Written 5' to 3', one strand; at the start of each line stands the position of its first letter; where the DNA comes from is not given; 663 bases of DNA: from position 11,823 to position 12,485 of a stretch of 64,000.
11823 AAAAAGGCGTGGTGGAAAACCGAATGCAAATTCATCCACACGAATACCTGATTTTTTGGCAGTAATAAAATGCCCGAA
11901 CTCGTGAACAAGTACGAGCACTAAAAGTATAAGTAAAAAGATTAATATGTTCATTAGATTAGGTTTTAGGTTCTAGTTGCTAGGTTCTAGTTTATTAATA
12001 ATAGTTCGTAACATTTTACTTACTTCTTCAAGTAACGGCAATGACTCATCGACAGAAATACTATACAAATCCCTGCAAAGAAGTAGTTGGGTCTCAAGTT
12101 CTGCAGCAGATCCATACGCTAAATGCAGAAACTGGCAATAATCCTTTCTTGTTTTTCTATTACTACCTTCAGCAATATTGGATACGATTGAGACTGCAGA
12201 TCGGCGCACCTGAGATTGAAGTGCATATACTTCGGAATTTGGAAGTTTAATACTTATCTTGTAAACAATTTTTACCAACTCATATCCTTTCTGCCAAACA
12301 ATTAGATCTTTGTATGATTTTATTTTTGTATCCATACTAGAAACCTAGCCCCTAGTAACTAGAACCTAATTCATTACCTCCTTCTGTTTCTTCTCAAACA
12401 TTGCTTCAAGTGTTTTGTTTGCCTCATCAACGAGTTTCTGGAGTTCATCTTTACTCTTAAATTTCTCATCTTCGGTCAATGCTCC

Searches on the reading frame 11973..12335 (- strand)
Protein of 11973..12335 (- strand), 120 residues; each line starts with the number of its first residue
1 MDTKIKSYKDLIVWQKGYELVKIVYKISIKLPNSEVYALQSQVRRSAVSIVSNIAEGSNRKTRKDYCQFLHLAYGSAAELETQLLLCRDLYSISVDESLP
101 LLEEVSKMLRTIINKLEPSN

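Call 88: search_protein_families(library=padloc, proteins=[window:11973-12335:-], max_evalue=0.01)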
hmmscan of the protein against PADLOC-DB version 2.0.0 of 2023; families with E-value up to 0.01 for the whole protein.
window:11973-12335:- (120 aa): 0 families

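Call 89: search_protein_families(library=phrogs, proteins=[window:11973-12335:-], max_evalue=0.01)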
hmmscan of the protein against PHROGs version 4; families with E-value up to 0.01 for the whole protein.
window:11973-12335:- (120 aa): 1 family
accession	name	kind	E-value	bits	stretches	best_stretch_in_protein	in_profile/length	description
phrog_3206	-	DNA, RNA and nucleotide metabolism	3.8e-05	24.3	1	7-97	12-102/154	Avd protein of DGR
